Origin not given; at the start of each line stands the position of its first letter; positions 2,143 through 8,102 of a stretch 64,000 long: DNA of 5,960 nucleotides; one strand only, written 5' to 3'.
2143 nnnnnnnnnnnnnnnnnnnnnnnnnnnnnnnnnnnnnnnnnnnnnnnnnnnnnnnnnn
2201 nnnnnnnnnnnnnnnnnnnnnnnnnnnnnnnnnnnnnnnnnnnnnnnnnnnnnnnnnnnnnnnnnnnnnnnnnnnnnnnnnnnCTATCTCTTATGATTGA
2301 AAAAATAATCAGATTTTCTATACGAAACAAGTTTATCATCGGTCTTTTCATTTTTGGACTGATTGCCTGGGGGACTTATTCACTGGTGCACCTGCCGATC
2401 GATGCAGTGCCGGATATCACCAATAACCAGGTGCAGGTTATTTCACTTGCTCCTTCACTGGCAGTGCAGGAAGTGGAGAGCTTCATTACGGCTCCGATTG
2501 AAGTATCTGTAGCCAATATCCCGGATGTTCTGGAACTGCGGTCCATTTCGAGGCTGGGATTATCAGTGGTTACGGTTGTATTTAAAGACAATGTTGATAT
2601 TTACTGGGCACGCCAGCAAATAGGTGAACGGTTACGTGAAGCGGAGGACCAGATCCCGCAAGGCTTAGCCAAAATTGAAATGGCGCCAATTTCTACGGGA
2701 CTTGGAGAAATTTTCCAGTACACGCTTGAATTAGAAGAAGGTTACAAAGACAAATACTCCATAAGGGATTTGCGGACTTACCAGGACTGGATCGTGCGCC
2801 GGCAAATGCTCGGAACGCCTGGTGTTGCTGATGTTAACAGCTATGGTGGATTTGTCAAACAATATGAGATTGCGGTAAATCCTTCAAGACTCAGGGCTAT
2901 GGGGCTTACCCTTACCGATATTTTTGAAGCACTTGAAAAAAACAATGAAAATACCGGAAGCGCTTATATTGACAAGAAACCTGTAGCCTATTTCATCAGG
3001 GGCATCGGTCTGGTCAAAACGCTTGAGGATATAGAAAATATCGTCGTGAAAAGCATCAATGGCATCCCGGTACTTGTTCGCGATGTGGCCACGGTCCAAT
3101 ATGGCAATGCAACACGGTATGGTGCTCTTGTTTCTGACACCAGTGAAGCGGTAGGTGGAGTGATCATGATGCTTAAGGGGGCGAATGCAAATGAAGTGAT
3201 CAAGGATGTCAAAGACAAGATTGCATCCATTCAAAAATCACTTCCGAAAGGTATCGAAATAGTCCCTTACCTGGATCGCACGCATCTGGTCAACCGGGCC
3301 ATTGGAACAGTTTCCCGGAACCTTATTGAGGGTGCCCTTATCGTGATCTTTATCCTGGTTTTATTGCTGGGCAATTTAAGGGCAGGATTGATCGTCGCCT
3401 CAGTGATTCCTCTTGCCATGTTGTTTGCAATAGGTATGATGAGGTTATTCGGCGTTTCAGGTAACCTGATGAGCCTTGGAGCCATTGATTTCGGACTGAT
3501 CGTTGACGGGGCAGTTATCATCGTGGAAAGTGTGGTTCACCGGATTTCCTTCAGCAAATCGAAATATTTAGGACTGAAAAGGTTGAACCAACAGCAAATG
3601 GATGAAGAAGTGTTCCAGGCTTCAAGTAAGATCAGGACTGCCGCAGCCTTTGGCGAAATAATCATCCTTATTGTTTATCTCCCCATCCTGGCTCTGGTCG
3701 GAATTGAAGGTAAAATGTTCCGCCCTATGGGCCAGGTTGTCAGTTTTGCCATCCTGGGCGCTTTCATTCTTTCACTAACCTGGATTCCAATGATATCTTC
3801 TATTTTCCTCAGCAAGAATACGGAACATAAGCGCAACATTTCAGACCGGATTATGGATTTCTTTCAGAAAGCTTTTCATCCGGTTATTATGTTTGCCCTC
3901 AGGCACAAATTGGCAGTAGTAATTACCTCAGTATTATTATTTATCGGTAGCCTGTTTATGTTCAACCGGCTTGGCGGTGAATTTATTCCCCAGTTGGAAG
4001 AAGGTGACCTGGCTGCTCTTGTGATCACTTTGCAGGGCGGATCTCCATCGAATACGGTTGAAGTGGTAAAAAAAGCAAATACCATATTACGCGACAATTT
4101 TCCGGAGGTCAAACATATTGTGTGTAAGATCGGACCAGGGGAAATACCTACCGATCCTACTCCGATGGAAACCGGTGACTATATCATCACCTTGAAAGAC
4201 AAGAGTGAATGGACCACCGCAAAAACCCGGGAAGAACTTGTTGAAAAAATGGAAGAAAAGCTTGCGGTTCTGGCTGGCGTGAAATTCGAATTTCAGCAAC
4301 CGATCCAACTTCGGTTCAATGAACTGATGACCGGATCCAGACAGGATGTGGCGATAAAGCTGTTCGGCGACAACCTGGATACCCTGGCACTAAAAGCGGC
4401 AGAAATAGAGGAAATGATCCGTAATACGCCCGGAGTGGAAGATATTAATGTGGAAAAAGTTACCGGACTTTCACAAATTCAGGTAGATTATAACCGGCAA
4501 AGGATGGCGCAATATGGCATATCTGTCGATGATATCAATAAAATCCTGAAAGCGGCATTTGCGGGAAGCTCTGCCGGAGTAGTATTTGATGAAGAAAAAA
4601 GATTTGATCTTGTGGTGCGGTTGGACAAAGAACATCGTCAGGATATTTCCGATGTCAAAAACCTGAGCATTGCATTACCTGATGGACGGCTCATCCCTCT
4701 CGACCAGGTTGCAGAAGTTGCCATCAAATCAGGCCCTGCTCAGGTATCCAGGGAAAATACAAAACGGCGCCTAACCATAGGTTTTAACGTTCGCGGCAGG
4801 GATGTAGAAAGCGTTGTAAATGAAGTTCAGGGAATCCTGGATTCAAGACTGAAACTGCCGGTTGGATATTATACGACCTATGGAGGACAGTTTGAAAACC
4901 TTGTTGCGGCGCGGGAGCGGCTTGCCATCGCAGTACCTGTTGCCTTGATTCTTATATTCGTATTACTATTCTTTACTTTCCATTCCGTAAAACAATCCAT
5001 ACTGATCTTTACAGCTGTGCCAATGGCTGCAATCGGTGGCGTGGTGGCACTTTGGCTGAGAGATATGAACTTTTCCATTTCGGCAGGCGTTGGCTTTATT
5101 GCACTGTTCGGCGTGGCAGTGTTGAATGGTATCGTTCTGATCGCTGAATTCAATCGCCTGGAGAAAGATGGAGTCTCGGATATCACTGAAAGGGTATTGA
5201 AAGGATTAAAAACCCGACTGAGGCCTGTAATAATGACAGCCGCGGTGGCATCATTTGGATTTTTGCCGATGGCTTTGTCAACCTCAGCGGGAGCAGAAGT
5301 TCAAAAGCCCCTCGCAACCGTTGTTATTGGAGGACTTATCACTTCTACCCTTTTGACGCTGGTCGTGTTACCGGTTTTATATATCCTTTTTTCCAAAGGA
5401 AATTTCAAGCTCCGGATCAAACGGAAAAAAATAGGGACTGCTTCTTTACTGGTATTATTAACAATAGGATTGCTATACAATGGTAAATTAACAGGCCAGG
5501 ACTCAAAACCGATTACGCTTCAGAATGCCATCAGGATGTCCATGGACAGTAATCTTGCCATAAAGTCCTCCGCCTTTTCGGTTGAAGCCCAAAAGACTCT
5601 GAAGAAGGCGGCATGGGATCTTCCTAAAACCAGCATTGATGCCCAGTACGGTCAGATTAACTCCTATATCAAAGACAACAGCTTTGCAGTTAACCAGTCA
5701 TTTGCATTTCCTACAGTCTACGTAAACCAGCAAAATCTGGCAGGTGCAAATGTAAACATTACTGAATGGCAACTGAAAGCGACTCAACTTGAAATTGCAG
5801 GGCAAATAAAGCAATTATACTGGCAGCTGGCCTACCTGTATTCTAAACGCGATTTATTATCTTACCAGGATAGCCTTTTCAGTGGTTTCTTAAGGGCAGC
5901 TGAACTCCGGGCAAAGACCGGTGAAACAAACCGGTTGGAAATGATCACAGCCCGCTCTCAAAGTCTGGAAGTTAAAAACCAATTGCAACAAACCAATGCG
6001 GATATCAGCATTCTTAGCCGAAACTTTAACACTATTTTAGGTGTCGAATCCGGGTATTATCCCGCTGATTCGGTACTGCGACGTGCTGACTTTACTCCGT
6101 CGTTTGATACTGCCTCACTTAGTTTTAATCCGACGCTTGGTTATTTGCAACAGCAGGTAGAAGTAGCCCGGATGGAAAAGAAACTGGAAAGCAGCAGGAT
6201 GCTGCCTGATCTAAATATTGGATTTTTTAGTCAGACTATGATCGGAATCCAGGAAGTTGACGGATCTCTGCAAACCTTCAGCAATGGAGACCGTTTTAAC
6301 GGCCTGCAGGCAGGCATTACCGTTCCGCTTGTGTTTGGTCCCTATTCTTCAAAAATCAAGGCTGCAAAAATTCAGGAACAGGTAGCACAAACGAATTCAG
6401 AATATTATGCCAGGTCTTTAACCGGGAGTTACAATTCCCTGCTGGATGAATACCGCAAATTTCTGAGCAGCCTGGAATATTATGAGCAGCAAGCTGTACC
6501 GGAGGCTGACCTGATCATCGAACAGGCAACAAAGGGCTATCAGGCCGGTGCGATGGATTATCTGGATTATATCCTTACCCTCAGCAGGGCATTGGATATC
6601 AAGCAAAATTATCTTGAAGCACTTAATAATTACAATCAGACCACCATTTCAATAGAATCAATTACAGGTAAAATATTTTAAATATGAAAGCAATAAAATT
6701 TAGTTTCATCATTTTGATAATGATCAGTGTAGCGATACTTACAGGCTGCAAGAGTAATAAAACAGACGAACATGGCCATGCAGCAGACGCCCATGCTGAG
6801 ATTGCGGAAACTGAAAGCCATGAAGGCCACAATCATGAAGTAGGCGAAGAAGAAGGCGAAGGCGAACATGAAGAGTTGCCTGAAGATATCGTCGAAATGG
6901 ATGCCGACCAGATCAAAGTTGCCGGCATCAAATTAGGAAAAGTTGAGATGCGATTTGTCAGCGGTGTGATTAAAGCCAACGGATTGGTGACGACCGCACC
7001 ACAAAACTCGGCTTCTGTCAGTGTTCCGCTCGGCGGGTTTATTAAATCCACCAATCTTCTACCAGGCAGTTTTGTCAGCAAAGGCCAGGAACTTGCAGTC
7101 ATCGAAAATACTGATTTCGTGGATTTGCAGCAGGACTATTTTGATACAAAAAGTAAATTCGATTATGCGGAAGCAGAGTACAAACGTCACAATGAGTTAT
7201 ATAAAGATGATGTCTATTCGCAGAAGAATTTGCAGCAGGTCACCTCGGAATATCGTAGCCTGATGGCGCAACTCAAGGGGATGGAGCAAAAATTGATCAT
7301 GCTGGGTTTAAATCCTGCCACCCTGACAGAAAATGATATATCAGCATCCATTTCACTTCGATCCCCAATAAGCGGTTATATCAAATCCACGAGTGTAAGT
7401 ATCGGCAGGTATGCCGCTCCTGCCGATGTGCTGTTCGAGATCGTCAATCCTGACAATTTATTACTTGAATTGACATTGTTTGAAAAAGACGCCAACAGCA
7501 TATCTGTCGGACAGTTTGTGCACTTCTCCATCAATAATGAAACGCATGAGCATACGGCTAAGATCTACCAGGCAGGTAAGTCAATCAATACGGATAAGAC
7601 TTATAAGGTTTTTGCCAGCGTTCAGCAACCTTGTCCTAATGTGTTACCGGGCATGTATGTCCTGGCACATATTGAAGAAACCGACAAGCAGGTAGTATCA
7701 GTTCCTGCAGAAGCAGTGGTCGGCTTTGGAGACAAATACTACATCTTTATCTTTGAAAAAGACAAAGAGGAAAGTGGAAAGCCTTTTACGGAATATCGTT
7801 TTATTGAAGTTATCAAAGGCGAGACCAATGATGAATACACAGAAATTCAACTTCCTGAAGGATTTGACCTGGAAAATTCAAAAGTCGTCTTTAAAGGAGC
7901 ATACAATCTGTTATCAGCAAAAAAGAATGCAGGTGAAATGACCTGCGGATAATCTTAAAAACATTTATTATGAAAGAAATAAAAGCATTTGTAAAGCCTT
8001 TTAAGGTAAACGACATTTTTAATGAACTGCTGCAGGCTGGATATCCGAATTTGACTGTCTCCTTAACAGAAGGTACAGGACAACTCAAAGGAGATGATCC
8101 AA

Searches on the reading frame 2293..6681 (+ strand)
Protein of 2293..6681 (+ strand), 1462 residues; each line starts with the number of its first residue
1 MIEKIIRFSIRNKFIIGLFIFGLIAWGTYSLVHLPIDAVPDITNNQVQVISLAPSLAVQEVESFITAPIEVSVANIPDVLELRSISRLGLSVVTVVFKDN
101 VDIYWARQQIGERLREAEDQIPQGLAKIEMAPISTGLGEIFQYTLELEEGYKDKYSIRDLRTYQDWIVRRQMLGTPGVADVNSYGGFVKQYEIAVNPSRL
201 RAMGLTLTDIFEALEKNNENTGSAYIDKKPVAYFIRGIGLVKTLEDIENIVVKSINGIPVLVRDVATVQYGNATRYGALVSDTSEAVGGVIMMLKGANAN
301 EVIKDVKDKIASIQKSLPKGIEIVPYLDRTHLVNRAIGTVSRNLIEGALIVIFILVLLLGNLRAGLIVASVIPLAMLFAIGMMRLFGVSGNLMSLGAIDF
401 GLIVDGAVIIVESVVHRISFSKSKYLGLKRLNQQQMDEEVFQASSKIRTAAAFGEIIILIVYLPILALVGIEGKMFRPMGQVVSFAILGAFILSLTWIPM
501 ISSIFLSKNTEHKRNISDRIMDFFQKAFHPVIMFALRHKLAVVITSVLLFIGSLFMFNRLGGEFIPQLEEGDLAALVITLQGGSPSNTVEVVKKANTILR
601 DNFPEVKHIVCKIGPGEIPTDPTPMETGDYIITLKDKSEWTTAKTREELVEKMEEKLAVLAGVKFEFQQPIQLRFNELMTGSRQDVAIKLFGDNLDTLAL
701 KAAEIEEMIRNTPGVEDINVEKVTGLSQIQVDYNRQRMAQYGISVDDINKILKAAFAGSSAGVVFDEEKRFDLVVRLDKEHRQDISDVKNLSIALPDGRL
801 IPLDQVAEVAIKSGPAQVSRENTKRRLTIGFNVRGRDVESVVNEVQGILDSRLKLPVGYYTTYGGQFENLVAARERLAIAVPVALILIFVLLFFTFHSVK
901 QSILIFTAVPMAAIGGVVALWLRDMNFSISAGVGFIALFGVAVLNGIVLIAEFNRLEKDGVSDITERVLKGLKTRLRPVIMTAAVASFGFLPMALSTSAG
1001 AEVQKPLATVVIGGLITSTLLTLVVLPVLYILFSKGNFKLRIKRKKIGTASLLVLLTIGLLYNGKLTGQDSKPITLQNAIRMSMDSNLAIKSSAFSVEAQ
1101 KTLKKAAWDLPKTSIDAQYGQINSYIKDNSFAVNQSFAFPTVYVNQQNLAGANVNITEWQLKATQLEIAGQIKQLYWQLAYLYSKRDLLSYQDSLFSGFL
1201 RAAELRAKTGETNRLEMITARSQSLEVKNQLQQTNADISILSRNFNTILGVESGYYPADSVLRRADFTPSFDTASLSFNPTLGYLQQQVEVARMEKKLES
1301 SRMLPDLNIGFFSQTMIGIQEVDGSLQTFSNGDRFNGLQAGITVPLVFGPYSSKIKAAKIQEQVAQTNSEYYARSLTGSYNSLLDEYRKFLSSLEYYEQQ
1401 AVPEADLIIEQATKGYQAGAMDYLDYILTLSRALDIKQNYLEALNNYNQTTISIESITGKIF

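Call 52: search_protein_families(library=pfam, proteins=[window:2293-6681:+], max_evalue=0.0001)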
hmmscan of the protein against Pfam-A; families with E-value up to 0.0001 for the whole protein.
window:2293-6681:+ (1462 aa): 2 families
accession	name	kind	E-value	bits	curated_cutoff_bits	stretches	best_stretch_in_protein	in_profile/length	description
PF00873.25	ACR_tran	-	1.3e-287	957.2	28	1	5-1033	1-1020/1021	AcrB/AcrD/AcrF family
PF02321.23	OEP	-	4e-32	112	22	2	1274-1459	7-187/187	Outer membrane efflux protein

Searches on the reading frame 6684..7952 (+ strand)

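Call 52: search_protein_families(library=pfam, proteins=[window:6684-7952:+], max_evalue=0.0001)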
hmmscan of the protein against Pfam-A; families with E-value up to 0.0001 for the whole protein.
window:6684-7952:+ (422 aa): 2 families
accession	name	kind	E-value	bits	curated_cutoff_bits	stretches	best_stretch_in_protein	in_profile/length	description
PF16576.10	HlyD_D23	-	4.5e-21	75.6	30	1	95-326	5-214/214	Barrel-sandwich domain of CusB or HlyD membrane-fusion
PF13437.12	HlyD_3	-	1.2e-17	65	22.2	1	225-323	2-106/106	HlyD family secretion protein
